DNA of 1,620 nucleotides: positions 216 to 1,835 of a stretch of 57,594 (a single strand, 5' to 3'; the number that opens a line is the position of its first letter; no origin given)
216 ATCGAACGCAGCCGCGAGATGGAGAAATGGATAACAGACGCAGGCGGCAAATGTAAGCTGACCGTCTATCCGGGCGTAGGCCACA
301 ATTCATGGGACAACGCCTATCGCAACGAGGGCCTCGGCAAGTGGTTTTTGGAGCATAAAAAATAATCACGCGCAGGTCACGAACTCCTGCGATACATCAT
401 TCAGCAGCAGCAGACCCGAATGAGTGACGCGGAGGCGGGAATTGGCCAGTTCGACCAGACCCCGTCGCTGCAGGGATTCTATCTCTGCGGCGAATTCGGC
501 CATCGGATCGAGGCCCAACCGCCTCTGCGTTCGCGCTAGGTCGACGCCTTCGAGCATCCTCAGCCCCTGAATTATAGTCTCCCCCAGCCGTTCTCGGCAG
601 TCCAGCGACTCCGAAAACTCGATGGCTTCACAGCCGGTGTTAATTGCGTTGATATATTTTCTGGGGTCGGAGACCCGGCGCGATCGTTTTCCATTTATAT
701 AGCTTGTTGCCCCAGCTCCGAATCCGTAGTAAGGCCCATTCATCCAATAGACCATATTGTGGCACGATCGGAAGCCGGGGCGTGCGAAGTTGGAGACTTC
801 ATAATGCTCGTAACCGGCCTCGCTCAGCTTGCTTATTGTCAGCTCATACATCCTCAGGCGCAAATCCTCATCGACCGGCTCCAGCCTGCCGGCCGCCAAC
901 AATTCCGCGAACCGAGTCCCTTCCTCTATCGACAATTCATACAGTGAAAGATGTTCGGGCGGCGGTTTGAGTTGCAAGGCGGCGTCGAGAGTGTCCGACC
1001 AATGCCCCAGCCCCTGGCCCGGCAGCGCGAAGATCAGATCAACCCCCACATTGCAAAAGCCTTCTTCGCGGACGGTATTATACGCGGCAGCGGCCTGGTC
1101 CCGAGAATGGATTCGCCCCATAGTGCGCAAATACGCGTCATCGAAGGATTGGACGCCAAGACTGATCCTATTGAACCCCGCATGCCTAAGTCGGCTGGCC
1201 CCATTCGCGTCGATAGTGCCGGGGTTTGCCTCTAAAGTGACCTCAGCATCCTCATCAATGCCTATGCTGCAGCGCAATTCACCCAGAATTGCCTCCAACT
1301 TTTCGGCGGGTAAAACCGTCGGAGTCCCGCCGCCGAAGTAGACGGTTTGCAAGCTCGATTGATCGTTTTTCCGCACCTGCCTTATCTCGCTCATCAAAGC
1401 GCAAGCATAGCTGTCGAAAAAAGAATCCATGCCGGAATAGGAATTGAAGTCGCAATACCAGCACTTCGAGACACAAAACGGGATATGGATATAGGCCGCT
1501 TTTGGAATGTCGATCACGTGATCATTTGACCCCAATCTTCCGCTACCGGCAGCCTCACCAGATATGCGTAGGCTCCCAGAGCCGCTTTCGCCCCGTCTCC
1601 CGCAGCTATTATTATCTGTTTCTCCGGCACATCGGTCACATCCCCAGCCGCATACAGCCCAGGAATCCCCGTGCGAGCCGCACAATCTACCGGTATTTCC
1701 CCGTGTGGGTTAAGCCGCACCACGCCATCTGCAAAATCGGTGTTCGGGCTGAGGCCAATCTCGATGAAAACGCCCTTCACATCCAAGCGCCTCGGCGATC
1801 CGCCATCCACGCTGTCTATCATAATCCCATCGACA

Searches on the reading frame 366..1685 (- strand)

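Call 13: search_protein_families(library=pfam, proteins=[window:366-1685:-], max_evalue=0.0001)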
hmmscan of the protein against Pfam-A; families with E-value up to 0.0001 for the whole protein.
window:366-1685:- (439 aa): 2 families
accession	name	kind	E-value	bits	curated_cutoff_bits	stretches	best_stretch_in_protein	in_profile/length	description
PF04055.27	Radical_SAM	-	2.5e-26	93.2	29.5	1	65-234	1-164/166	Radical SAM superfamily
PF06969.22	HemN_C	-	3.5e-14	53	24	1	364-427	4-67/67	HemN C-terminal domain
